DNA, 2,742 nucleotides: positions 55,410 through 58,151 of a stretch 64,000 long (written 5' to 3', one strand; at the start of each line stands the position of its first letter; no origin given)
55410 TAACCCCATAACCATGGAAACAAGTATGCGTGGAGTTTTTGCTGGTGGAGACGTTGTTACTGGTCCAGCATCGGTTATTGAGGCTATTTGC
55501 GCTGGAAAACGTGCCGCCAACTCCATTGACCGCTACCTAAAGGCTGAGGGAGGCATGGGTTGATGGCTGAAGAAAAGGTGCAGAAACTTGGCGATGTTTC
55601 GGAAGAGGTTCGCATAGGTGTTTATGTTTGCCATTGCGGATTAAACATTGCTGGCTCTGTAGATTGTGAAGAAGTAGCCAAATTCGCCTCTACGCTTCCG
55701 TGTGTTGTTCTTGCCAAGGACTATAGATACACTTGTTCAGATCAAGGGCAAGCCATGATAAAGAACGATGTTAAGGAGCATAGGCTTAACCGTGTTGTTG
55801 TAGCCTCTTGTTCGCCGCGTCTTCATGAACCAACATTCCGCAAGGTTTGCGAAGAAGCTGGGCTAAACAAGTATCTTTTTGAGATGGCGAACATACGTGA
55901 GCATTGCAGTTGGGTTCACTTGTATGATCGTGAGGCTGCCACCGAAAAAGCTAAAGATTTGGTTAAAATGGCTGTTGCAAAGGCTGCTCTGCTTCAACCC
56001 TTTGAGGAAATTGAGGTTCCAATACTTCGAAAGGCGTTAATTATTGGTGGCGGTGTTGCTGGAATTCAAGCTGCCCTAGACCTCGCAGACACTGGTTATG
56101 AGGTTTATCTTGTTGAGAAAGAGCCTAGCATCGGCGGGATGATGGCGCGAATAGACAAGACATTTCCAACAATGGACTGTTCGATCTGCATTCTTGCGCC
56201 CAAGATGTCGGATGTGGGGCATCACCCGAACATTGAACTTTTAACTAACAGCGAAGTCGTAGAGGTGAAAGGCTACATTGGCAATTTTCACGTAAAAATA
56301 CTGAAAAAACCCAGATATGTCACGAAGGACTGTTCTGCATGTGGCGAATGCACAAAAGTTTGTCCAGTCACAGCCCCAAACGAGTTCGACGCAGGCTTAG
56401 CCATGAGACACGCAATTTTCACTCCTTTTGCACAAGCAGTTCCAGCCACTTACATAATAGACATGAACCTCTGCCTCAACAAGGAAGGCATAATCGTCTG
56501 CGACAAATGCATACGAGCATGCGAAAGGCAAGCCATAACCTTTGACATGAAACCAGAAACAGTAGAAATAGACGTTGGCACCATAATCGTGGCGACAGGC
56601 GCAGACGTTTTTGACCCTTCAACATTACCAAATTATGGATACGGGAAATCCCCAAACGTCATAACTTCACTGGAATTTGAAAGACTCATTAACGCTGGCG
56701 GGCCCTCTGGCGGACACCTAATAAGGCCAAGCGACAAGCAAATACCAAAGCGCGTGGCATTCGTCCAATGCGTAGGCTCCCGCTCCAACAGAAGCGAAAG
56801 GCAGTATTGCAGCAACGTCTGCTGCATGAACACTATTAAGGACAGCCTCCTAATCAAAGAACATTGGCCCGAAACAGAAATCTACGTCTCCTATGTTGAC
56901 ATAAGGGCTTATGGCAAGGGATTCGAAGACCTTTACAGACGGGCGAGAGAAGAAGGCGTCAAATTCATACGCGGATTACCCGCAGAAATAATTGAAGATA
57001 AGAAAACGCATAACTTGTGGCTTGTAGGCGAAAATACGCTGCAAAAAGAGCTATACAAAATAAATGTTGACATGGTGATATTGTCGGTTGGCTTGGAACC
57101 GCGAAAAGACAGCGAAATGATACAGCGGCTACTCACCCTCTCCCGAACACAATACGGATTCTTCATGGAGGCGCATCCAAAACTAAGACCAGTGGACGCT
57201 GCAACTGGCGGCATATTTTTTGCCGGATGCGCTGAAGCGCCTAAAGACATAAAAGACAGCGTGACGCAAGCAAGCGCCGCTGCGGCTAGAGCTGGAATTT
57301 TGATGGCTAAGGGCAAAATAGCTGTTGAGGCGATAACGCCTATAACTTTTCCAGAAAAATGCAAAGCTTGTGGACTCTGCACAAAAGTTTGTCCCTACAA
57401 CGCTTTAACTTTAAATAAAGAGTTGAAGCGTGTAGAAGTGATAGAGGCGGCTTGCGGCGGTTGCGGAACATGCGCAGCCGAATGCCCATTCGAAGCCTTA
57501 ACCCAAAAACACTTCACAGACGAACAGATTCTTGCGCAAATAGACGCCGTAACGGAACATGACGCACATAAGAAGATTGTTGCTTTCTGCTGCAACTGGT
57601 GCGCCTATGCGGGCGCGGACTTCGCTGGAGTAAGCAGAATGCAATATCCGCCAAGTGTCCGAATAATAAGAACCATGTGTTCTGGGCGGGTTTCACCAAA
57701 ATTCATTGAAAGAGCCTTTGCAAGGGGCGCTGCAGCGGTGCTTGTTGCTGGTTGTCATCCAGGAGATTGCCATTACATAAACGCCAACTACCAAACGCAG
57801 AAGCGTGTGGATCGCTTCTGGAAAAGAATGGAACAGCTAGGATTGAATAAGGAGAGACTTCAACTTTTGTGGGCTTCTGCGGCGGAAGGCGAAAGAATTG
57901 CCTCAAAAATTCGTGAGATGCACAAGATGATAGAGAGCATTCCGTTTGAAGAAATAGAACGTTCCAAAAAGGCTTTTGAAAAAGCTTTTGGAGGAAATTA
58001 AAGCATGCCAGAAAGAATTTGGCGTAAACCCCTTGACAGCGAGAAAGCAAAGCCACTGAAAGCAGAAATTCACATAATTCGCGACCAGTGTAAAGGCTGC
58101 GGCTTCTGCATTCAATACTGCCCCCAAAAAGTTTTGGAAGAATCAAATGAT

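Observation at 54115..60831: Tightly coupled hdrC::gltD - hdrA::mvhD - korDABC operon, a candidate undescribed electron-bifurcating 2-oxoacid/ferredoxin/NAD(P)H module without HdrB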

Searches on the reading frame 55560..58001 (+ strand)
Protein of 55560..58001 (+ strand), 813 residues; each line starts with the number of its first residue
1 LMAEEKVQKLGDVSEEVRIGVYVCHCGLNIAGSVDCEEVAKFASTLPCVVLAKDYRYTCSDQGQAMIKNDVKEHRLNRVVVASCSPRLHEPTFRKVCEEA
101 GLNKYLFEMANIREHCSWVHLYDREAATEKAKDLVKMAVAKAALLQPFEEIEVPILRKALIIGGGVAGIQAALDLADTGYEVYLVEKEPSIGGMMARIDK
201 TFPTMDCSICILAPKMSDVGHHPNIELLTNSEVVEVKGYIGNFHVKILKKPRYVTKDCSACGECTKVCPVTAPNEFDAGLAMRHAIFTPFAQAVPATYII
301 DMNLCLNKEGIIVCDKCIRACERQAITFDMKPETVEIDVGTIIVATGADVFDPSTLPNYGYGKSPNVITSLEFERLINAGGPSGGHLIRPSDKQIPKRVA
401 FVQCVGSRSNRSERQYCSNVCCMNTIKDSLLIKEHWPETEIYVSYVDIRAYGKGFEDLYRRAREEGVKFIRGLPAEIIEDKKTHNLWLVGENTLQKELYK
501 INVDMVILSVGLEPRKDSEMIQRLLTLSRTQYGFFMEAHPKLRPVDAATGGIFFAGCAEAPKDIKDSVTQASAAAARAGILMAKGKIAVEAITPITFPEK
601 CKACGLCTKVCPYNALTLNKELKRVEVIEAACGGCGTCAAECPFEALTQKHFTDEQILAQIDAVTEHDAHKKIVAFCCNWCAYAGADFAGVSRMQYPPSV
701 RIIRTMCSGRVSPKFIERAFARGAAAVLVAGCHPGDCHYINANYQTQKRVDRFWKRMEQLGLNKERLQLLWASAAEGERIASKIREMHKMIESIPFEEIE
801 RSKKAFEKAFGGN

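Call 3: search_protein_families(library=pfam, proteins=[window:55560-58001:+], max_evalue=0.01)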
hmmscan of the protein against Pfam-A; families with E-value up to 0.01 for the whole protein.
window:55560-58001:+ (813 aa): 23 families
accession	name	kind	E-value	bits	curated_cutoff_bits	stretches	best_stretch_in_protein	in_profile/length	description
PF02662.21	FlpD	-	3.5e-50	169.6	22.3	1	673-793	1-121/123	Methyl-viologen-reducing hydrogenase, delta subunit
PF00037.32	Fer4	-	6.6e-15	54.7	21.1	2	597-617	4-24/24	4Fe-4S binding domain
PF12838.12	Fer4_7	-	2.4e-13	50.8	27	2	600-646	1-52/52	4Fe-4S dicluster domain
PF07992.20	Pyr_redox_2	-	1.2e-12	48.3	26.1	1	159-359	3-119/291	Pyridine nucleotide-disulphide oxidoreductase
PF13484.11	Fer4_16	-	1.1e-11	45.7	30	2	258-322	2-64/66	4Fe-4S double cluster binding domain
PF12837.12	Fer4_6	-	2.2e-10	40.4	25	2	598-616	6-24/24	4Fe-4S binding domain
PF13237.11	Fer4_10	-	3.7e-10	40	25.5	2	598-643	6-53/53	4Fe-4S dicluster domain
PF01266.30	DAO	-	1.3e-09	38.5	27.9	1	159-193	2-37/353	FAD dependent oxidoreductase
PF13187.11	Fer4_9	-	4.9e-08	33.3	27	2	600-645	1-50/52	4Fe-4S dicluster domain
PF12831.13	FAD_oxidored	-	1.6e-07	31.4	27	1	160-196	3-39/416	FAD dependent oxidoreductase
PF25160.1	LdpA_Fe-S-bd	-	1.7e-07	31.4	27.6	1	607-650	9-46/49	LdpA Fe-S cluster-binding domain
PF13450.12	NAD_binding_8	-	2.4e-07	31.3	21.9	1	161-200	1-40/68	NAD(P)-binding Rossmann-like domain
PF13534.11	Fer4_17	-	3.3e-07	31.2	22.2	0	600-616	1-17/61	4Fe-4S dicluster domain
PF00890.30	FAD_binding_2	-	4.8e-06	26.5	20.4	1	159-194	2-37/414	FAD binding domain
PF14697.11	Fer4_21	-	9.6e-06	26.1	35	1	599-646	6-56/59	4Fe-4S dicluster domain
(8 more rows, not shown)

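Call 4: search_protein_families(library=ncbifam, proteins=[window:55560-58001:+], max_evalue=0.001)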
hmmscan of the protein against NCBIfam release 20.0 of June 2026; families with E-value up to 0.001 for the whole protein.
window:55560-58001:+ (813 aa): 94 families (the best 25 are shown)
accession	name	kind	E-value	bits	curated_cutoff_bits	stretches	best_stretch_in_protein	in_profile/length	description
NF040770.1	hetero_SS_HdrA2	exception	0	1260.6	1100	1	18-798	1-775/777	CoB-CoM heterodisulfide reductase HdrA2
NF041778.1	hetero_SS_HdrA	equivalog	7.8e-213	708.5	1400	1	18-737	7-719/771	ferredoxin:CoB-CoM heterodisulfide reductase subunit HdrA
NF041891.1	hdrA_Methbact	equivalog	2.2e-198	661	1300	1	18-793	2-760/762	ferredoxin:CoB-CoM heterodisulfide reductase subunit HdrA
NF045873.1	F420_non_VhuD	exception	2.6e-33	114.9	215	1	672-793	3-124/132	F420-non-reducing hydrogenase iron-sulfur subunit VhuD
NF042909.1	FMH_DH_FwdF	exception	1.7e-10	40.5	375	1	599-678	15-101/336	tungsten-dependent formylmethanofuran dehydrogenase subunit FwdF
NF009410.0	PRK12771.1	subfamily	2e-10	39.9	516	1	155-195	137-177/566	NAD(P)-binding protein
NF040864.1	HgcB_ferredoxin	equivalog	2.1e-09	37.1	99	1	598-650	13-64/93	mercury methylation ferredoxin HgcB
NF045874.1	Vhu_polyferre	exception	2.2e-09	36.5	600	1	594-648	123-244/381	F420-non-reducing hydrogenase associated-polyferredoxin VhuB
TIGR02700.1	flavo_MJ0208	hypoth_equivalog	2.7e-09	36.7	251.35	1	589-650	137-197/234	dihydromethanopterin reductase (acceptor)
NF038196.1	ferrodoxin_EFR1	subfamily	3e-09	37.3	75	1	594-652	179-234/242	EFR1 family ferrodoxin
TIGR02179.1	PorD_KorD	subfamily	3.5e-09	36.7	60.05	1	592-649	18-74/78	2-oxoacid:acceptor oxidoreductase, delta subunit, pyruvate/2-ketoisovalerate family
NF005560.0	PRK07233.1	equivalog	4.6e-09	35.6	252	1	159-199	3-43/435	hypothetical protein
NF006221.0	PRK08348.1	subfamily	9.7e-09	35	124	1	599-666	44-108/136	NADH-plastoquinone oxidoreductase subunit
NF043039.1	HgcAB_like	equivalog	1.2e-08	34.9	285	1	598-647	299-349/350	HgcAB-like fusion protein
NF043069.1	T4HPD_activ_SAM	equivalog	1.8e-08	34.1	425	1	597-661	49-113/299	trans-4-hydroxy-L-proline dehydratase activase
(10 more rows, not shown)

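Call 20: find_homologous_proteins(query=window:55563-58001:+, max_evalue=1e-30)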
Query window:55563-58001:+ (812 aa): 8000 proteins with E <= 1e-30 among 8000 candidates; the best 120 are listed.
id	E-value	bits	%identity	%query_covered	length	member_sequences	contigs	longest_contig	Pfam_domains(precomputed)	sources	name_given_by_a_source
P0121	0.0e+0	1882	100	100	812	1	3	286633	PF14697.12,PF13450.13,PF02662.22,PF07992.21,PF12837.13,PF00070.34,PF13484.12,PF12838.13,PF13534.12,PF12831.14,PF01266.31,PF00890.31,PF00037.33,PF25160.2,PF13237.12,PF13187.12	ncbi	ncbi:MAG: CoB-CoM heterodisulfide reductase HdrA2 [Candidatus Bathyarchaeia archaeon]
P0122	0.0e+0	1832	97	100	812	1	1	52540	PF14697.12,PF13450.13,PF02662.22,PF07992.21,PF12837.13,PF13484.12,PF12838.13,PF13534.12,PF12831.14,PF01266.31,PF00890.31,PF00037.33,PF25160.2,PF13237.12,PF13187.12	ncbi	ncbi:MAG: CoB-CoM heterodisulfide reductase HdrA2 [Candidatus Bathyarchaeia archaeon]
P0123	0.0e+0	1798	95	100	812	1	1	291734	PF14697.12,PF13450.13,PF02662.22,PF07992.21,PF12837.13,PF13484.12,PF12838.13,PF13534.12,PF12831.14,PF01266.31,PF00890.31,PF00037.33,PF25160.2,PF13237.12,PF13187.12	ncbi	ncbi:MAG: CoB-CoM heterodisulfide reductase HdrA2 [Candidatus Bathyarchaeia archaeon]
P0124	0.0e+0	1781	94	100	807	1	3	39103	PF13450.13,PF02662.22,PF07992.21,PF12837.13,PF13484.12,PF12838.13,PF13534.12,PF12831.14,PF01266.31,PF00037.33,PF25160.2,PF13237.12,PF13187.12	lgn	-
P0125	0.0e+0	1769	95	99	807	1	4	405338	PF14697.12,PF13450.13,PF02662.22,PF07992.21,PF12837.13,PF00070.34,PF13484.12,PF12838.13,PF13534.12,PF12831.14,PF01266.31,PF00890.31,PF00037.33,PF25160.2,PF13237.12,PF13187.12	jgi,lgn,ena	jgi:heterodisulfide reductase subunit A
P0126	0.0e+0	1769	95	99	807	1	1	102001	PF14697.12,PF13450.13,PF02662.22,PF07992.21,PF12837.13,PF00070.34,PF13484.12,PF12838.13,PF13534.12,PF12831.14,PF01266.31,PF00890.31,PF00037.33,PF25160.2,PF13237.12,PF13187.12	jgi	jgi:heterodisulfide reductase subunit A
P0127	0.0e+0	1769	95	99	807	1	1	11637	PF14697.12,PF13450.13,PF02662.22,PF07992.21,PF12837.13,PF00070.34,PF13484.12,PF12838.13,PF13534.12,PF12831.14,PF01266.31,PF00890.31,PF00037.33,PF25160.2,PF13237.12,PF13187.12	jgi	jgi:heterodisulfide reductase subunit A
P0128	0.0e+0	1768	95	99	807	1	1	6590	PF14697.12,PF13450.13,PF02662.22,PF07992.21,PF12837.13,PF00070.34,PF13484.12,PF12838.13,PF13534.12,PF12831.14,PF01266.31,PF00890.31,PF00037.33,PF25160.2,PF13237.12,PF13187.12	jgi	jgi:heterodisulfide reductase subunit A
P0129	0.0e+0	1767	94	99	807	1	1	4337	PF14697.12,PF13450.13,PF02662.22,PF07992.21,PF12837.13,PF00070.34,PF13484.12,PF12838.13,PF13534.12,PF12831.14,PF01266.31,PF00890.31,PF00037.33,PF25160.2,PF13237.12,PF13187.12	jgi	-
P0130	0.0e+0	1764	94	99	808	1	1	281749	PF14697.12,PF13450.13,PF02662.22,PF07992.21,PF12837.13,PF13484.12,PF12838.13,PF13534.12,PF12831.14,PF01266.31,PF00890.31,PF00037.33,PF25160.2,PF13237.12,PF13187.12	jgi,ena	-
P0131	0.0e+0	1753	92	100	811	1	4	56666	PF14697.12,PF13450.13,PF02662.22,PF07992.21,PF12837.13,PF13484.12,PF12838.13,PF13534.12,PF12831.14,PF01266.31,PF00890.31,PF00037.33,PF25160.2,PF13237.12,PF13187.12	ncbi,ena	ncbi:MAG: CoB-CoM heterodisulfide reductase HdrA2 [Candidatus Bathyarchaeia archaeon]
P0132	0.0e+0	1750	92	100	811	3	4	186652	PF14697.12,PF13450.13,PF02662.22,PF07992.21,PF12837.13,PF13484.12,PF12838.13,PF13534.12,PF12831.14,PF01266.31,PF00890.31,PF00037.33,PF25160.2,PF13237.12,PF13187.12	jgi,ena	jgi:heterodisulfide reductase subunit A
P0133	0.0e+0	1746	92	100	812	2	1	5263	PF14697.12,PF13450.13,PF02662.22,PF07992.21,PF12837.13,PF00070.34,PF13484.12,PF12838.13,PF13534.12,PF12831.14,PF01266.31,PF00890.31,PF00037.33,PF25160.2,PF13237.12,PF13187.12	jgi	jgi:heterodisulfide reductase subunit A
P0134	0.0e+0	1678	88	100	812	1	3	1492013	PF14697.12,PF13450.13,PF02662.22,PF07992.21,PF12837.13,PF13484.12,PF12838.13,PF13534.12,PF12831.14,PF01266.31,PF00890.31,PF00037.33,PF25160.2,PF13237.12,PF13187.12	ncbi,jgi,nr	ncbi:MAG: CoB-CoM heterodisulfide reductase HdrA2 [Candidatus Bathyarchaeota archaeon]|jgi:heterodis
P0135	0.0e+0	1676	88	99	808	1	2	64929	PF14697.12,PF13450.13,PF02662.22,PF07992.21,PF12837.13,PF13484.12,PF12838.13,PF13534.12,PF12831.14,PF01266.31,PF12797.13,PF00890.31,PF00037.33,PF25160.2,PF13237.12,PF13187.12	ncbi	ncbi:MAG: CoB-CoM heterodisulfide reductase HdrA2 [Candidatus Bathyarchaeia archaeon]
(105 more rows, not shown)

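Call 27: search_solved_structures(query=window:55563-58001:+, max_evalue=1e-10)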
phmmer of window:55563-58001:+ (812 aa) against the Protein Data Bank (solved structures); distinct sequences matched with E-value up to 1e-10: 13.
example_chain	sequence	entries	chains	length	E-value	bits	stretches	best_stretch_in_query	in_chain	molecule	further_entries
5odc_A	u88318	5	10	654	3.4e-255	851.9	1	14-663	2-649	Heterodisulfide reductase, subunit A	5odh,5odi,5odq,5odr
8rvu_a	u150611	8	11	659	5.8e-244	814.8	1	3-668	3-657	H(2):CoB-CoM heterodisulfide,ferredoxin reductase subunit A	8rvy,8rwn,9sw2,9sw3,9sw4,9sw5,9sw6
8rvv_A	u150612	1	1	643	6.6e-242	808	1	17-663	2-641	H(2):CoB-CoM heterodisulfide,ferredoxin reductase subunit A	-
9sfi_A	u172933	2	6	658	1.8e-209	700.7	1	16-664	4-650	CoB--CoM heterodisulfide reductase iron-sulfur subunit A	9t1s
7bkb_A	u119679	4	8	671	1.5e-201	674.5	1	14-663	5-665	CoB--CoM heterodisulfide reductase iron-sulfur subunit A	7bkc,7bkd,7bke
5odc_D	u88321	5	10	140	3.7e-45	157.3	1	670-793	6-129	Methyl-viologen reducing hydrogenase subunit D | Methyl-viologen reducing hydrogenase, subunit D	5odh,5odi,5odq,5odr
6tjr_A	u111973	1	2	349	1.7e-43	151.8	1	334-577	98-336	Fumarate reductase/succinate dehydrogenase flavoprotein domain protein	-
9sw2_D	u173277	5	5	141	6e-42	146.7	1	670-793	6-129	F420-non-reducing hydrogenase iron-sulfur subunit D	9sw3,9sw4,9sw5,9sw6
8rvu_F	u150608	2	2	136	6.4e-40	140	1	670-791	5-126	Methyl viologen-reducing hydrogenase, subunit D-related protein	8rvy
8rvv_F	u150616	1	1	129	8.1e-40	139.6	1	670-791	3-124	Methyl viologen-reducing hydrogenase, subunit D-related protein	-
7bkb_F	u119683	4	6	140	4.2e-35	124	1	669-793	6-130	F420-non-reducing hydrogenase subunit D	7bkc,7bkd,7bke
9sfi_K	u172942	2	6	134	3.1e-24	88.1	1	670-792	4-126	F420-non-reducing hydrogenase subunit delta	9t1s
9sw6_G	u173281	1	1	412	2.8e-12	48.6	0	584-646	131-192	Polyferredoxin protein MvhB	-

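Call 29: find_related_loci(query=window:55563-58001:+, collection=metagenome_contigs, flank=8000)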
Query window:55563-58001:+ (812 aa) in metagenome_contigs; peptide patterns used: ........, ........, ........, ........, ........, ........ (x = any residue, [..] = any of these).
600 stretches matched a pattern (row limit reached: there are more); 594 encode a relative of the query (tblastn E <= 1e-3); the best 80 are kept; 80 distinct loci.
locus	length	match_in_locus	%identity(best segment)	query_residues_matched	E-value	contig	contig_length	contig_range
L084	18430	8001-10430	92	1-811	0e+0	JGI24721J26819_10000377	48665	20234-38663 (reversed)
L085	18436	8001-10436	87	1-812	0e+0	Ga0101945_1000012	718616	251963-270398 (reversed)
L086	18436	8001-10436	87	1-812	0e+0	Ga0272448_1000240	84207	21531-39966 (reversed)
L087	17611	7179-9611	86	1-811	0e+0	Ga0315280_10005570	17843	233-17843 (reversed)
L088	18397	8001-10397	88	13-811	0e+0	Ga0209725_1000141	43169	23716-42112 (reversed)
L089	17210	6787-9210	87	5-811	0e+0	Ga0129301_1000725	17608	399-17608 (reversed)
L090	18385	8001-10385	87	15-809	0e+0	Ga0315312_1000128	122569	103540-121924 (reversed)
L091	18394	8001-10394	87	14-811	0e+0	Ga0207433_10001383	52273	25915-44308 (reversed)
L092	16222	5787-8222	85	1-812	0e+0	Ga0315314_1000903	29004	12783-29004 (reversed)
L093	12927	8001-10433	85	1-811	0e+0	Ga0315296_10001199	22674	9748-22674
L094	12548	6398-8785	86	15-810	0e+0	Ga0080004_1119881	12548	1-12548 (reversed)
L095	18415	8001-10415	85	7-811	0e+0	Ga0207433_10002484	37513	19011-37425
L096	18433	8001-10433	83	1-812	0e+0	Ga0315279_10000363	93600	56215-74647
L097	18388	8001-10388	84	14-809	0e+0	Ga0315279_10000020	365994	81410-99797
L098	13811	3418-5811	84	15-812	0e+0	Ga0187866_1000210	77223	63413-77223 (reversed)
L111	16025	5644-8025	79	14-808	0e+0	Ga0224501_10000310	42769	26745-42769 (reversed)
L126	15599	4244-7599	76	2-807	0e+0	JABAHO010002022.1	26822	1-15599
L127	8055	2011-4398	77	13-809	0e+0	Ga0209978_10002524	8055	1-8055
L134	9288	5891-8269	71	14-805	0e+0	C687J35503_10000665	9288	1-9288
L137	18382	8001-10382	71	13-807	0e+0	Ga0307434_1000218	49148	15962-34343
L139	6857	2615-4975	72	14-801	0e+0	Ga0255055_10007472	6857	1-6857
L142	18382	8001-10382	70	14-806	0e+0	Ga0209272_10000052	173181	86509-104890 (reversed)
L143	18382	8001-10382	70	13-805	0e+0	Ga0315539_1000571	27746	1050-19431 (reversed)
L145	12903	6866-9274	68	4-806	0e+0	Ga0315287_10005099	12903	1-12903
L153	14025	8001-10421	66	3-808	0e+0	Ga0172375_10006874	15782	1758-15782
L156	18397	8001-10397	66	3-805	0e+0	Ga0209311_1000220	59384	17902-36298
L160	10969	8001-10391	62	11-805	0e+0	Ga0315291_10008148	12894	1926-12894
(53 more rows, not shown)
